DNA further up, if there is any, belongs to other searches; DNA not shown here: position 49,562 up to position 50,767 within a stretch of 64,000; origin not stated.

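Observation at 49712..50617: NusB fused to a NUDIX hydrolase domain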

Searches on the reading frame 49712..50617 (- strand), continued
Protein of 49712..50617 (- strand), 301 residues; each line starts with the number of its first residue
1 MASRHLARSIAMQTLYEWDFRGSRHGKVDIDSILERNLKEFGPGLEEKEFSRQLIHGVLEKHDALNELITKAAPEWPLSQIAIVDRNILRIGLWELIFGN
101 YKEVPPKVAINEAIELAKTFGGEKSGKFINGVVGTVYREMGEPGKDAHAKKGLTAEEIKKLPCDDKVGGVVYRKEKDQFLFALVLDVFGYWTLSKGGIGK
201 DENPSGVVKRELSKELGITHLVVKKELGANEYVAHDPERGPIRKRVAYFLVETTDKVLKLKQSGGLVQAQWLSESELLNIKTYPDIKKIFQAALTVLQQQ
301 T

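Call 21: predict_structure(alignment_id=A1)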
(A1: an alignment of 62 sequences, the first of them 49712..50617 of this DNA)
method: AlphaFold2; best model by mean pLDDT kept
length: 301 residues; sequences in the alignment: 62
mean_pLDDT: 90.3   pTM: 0.55
mean pLDDT of the five models: 90.3, 88.0, 87.9, 87.5, 87.1
residues with pLDDT >= 90: 221; 70-90: 60; 50-70: 11; < 50: 9
segments of 3 or more residues with pLDDT < 50: 143-151
pLDDT, mean of each block of 10 residues (from residue 1): 88 96 79 97 91 96 95 90 97 93 87 97 95 86 44 78 95 95 91 94 96 96 96 82 95 97 85 94 91 93 76
secondary structure, 60 per line:
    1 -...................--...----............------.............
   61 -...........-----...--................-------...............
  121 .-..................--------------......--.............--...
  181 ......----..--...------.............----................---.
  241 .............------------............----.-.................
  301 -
elements in order: H2-20 H30-41 H48-60 H62-72 H83-98 H106-121 H123-140 H155-160 E163-175 E178-186 E195-197 H204-216 E221-236 E240-253 E266-273 H274-277 H284-300

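Call 26: fold_search(model_id=the predicted structure, library=pdb)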
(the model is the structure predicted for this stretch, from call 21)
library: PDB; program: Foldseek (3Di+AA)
matches with E <= 10: 894; with E <= 0.001: 503
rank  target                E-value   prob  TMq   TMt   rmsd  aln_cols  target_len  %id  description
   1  3i7u_A                7.1e-10  1.00  0.42  0.90   2.0       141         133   21  Crystal structure of AP4A hydrolase (aq_158) from Aquifex aeolicus VF5 (released 2009-07-21)
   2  4mpo_A                1.4e-09  1.00  0.39  0.77   3.1       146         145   25  1.90 A resolution structure of CT771 from Chlamydia trachomatis Bound to Hydrolyzed Ap4A Products (released 2014-01-22)
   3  4mpo_E                1.5e-09  1.00  0.39  0.76   3.3       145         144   25  1.90 A resolution structure of CT771 from Chlamydia trachomatis Bound to Hydrolyzed Ap4A Products (released 2014-01-22)
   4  4mpo_B                1.7e-09  1.00  0.39  0.75   3.1       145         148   25  1.90 A resolution structure of CT771 from Chlamydia trachomatis Bound to Hydrolyzed Ap4A Products (released 2014-01-22)
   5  3i7u_C                3.5e-09  1.00  0.42  0.89   2.0       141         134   20  Crystal structure of AP4A hydrolase (aq_158) from Aquifex aeolicus VF5 (released 2009-07-21)
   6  4mpo_F                3.9e-09  1.00  0.38  0.76   3.1       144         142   24  1.90 A resolution structure of CT771 from Chlamydia trachomatis Bound to Hydrolyzed Ap4A Products (released 2014-01-22)
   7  5ggc_A                8.8e-09  1.00  0.37  0.38   2.6       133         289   22  Crystal structure of Mycobacterium smegmatis MutT1 in complex with phosphate and magnesium ions (excess magnesium, I) (released 2017-04-19)
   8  6m72                  1.1e-08  1.00  0.37  0.38   2.7       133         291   22  Crystal structure of Mycobacterium smegmatis MutT1 in complex with 8-oxo-dGDP (released 2020-10-14)
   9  4ilq                  1.2e-08  1.00  0.39  0.76   3.1       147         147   24  2.60A resolution structure of CT771 from Chlamydia trachomatis (released 2014-01-01)
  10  6m6y                  1.4e-08  1.00  0.37  0.38   2.6       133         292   22  Crystal structure of Mycobacterium smegmatis MutT1 in complex with 8-oxo-dGTP (released 2020-10-14)
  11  5gg5                  1.5e-08  1.00  0.36  0.37   3.1       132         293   23  Crystal structure of Mycobacterium smegmatis MutT1 (released 2017-04-19)
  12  9cxx_A                2.2e-08  1.00  0.39  0.39   2.6       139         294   20  Structure of Rv2985, a Nudix diadenosine polyphosphatase from M. tuberculosis, in complex with putative ATP (released 2026-01-14)
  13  5gg6_B                2.4e-08  1.00  0.36  0.37   3.1       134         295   22  Crystal structure of Mycobacterium smegmatis MutT1 in complex with 8-oxo-dGTP (released 2017-04-19)
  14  1vc8_A                2.5e-08  1.00  0.38  0.87   2.3       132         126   24  Crystal Structure of a T.thermophilus HB8 Ap6A Hydrolase Ndx1-Ap6A Complex (released 2005-04-26)
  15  5gg7_A                2.6e-08  1.00  0.36  0.38   3.0       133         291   22  Crystal structure of Mycobacterium smegmatis MutT1 in complex with 8-oxo-dGTP, 8-oxo-dGMP and pyrophosphate (I) (released 2017-04-19)
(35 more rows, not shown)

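Call 29: search_protein_representatives(protein=window:49712-50617:-)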
Query: 301 residues. Proteins with E-value up to 0.001 (for the whole library): 15357; up to 1e-10: 5188; up to 1e-30: 143. The best 150 are listed.
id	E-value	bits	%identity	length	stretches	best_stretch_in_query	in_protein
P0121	4.2e-84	299.0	50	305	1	1-299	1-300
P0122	5.5e-78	278.9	53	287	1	29-298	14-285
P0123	9.1e-72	258.5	48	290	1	1-293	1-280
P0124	1.4e-71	257.8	45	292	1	1-296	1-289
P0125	4.9e-71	256.1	45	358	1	1-299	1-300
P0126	6.8e-70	252.3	45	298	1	1-293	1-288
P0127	7.0e-69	249.0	43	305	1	1-300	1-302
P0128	5.0e-67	242.9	44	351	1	1-291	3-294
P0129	5.8e-67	242.7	47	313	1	1-298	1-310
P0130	8.9e-67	242.1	42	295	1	1-298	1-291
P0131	3.0e-64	233.8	39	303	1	1-290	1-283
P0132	1.1e-63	231.9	46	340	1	2-295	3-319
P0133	2.4e-63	230.8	44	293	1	1-298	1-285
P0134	5.5e-62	226.4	44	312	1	3-294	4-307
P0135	5.9e-62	226.3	39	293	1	1-296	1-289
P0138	8.5e-59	215.9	56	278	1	1-200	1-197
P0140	2.1e-58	214.6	66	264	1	1-147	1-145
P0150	3.3e-53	197.5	55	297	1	11-201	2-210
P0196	6.1e-41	157.3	39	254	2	160-300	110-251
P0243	4.8e-33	131.4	49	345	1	1-147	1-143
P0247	1.3e-32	129.9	41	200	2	156-300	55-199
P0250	3.0e-32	128.8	48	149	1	164-298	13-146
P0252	4.6e-32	128.1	44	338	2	1-141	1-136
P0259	2.1e-31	126.0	51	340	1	1-142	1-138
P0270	4.6e-30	121.6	48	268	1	1-140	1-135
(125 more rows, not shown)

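Call 30: search_protein_families(library=pfam, proteins=[P0243, P0252, P0259, P0140, P0138, P0150, P0196, P0247, P0250, P0270], max_evalue=0.01)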
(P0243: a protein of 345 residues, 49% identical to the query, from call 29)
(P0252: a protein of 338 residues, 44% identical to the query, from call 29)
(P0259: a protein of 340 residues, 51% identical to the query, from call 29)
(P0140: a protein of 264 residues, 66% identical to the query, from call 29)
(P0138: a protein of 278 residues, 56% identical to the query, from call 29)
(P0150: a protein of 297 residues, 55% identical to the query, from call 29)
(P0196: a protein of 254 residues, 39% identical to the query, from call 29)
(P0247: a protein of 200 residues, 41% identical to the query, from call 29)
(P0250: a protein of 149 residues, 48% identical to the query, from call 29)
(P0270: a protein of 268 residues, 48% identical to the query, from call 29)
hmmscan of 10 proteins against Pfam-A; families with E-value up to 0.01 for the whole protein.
P0243 (345 aa): 1 family
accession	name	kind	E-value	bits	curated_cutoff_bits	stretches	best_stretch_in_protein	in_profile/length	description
PF01029.23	NusB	-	1.1e-35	123.4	23.1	1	7-132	3-131/133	NusB family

P0252 (338 aa): 1 family
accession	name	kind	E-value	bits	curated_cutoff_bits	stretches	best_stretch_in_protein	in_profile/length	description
PF01029.23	NusB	-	5.2e-32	111.5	23.1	1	7-131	3-131/133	NusB family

P0259 (340 aa): 1 family
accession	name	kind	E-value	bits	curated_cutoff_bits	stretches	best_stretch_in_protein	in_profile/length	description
PF01029.23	NusB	-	3.8e-32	111.9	23.1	1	7-132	3-131/133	NusB family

P0140 (264 aa): 1 family
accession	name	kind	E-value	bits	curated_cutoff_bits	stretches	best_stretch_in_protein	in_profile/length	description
PF01029.23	NusB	-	1.5e-35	122.9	23.1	1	7-136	3-133/133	NusB family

P0138 (278 aa): 2 families
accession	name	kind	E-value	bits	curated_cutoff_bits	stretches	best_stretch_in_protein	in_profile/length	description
PF01029.23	NusB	-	7.2e-35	120.7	23.1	1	7-136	3-133/133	NusB family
PF05036.18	SPOR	-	5.1e-06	27.2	21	1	238-275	35-73/76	SPOR domain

P0150 (297 aa): 1 family
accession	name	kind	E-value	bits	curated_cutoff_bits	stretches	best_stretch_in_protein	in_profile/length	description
PF01029.23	NusB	-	5.4e-30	104.9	23.1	1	41-144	31-133/133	NusB family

P0196 (254 aa): 2 families
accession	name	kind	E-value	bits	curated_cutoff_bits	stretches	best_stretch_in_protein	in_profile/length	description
PF01029.23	NusB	-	7.4e-13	49.5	23.1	1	7-101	3-98/133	NusB family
PF00293.34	NUDIX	-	3.3e-12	47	21.1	1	117-229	6-119/134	NUDIX domain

P0247 (200 aa): 1 family
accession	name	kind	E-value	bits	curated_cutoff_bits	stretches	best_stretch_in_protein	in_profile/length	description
PF00293.34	NUDIX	-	3.2e-10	40.6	21.1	1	71-180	10-122/134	NUDIX domain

P0250 (149 aa): 1 family
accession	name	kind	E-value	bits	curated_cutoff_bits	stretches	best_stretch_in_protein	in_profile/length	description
PF00293.34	NUDIX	-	5.8e-15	55.9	21.1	1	17-137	7-130/134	NUDIX domain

P0270 (268 aa): 1 family
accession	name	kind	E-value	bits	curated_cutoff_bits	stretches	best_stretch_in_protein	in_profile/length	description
PF01029.23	NusB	-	3.8e-30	105.4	23.1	1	7-131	3-131/133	NusB family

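Call 44: find_encoding_contigs(protein=P0250, flank=4000, max_places=4)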
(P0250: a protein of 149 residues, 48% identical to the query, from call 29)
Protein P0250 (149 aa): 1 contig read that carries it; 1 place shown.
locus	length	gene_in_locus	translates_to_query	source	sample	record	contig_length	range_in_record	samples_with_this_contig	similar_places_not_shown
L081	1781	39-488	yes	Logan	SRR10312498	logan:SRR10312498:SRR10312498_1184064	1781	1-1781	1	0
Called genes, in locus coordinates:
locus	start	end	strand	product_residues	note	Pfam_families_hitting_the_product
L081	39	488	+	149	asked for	PF00293:NUDIX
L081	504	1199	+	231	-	PF22935:RM44_endonuclase, PF14622:Ribonucleas_3_3, PF00636:Ribonuclease_3, PF00035:dsrm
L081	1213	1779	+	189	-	?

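Call 48: list_cluster_members(proteins=[P0001, P0023, P0053])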
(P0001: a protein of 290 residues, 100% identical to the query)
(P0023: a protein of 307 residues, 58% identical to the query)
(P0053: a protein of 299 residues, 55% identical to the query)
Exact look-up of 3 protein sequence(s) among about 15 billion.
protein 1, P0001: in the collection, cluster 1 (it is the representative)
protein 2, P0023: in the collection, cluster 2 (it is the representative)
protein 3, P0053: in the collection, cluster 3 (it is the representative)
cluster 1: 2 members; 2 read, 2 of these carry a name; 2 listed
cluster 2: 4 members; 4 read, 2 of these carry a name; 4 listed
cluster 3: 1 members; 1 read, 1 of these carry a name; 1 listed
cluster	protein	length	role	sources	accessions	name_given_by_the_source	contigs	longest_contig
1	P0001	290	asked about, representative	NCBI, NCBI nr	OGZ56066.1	MAG: transcription antitermination factor NusB [Candidatus Ryanbacteria bacterium ...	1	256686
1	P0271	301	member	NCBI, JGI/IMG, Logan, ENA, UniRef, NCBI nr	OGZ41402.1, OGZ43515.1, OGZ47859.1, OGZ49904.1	MAG: transcription antitermination factor NusB [Candidatus Ryanbacteria bacterium ... | Transcription antitermination protein NusB n=1 Tax=Candidatus Ryanbacteria bacterium ...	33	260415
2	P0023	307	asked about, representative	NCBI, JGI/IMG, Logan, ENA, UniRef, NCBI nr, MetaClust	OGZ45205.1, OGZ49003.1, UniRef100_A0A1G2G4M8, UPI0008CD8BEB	MAG: transcription antitermination factor NusB [Candidatus Ryanbacteria bacterium ... | Transcription antitermination protein NusB n=1 Tax=Candidatus Ryanbacteria bacterium ... | status=active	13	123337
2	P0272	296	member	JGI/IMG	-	N utilization substance protein B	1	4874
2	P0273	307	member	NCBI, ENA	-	-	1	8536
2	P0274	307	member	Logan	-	-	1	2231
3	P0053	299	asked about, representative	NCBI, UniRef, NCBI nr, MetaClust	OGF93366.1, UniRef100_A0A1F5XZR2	transcription antitermination factor NusB [Candidatus Giovannonibacteria bacterium ... | Transcription antitermination protein NusB n=1 Tax=Candidatus Giovannonibacteria ... | MAG: transcription antitermination factor NusB [Candidatus Giovannonibacteria bacterium ...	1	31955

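Call 60: predict_structure(alignment_id=A3)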
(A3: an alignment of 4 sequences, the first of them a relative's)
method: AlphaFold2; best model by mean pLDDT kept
length: 338 residues; sequences in the alignment: 4
mean_pLDDT: 64.4   pTM: 0.53
mean pLDDT of the five models: 64.4, 57.0, 52.7, 48.3, 44.2
residues with pLDDT >= 90: 3; 70-90: 162; 50-70: 98; < 50: 75
segments of 3 or more residues with pLDDT < 50: 18-44, 195-239
pLDDT, mean of each block of 10 residues (from residue 1): 69 59 35 39 60 79 82 67 88 77 82 76 84 76 78 77 68 65 60 43 24 24 30 42 65 76 69 70 64 75 61 75 76 76
secondary structure, 60 per line:
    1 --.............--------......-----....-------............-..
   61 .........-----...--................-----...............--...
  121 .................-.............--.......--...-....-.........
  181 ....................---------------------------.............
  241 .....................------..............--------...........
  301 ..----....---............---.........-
elements in order: H3-15 H24-29 H35-38 H46-57 H59-69 H80-95 H101-115 H118-137 E139-151 E154-160 E163-165 E167-170 H172-200 H228-261 E268-281 E290-302 H307-310 E314-318 H319-325 H329-337
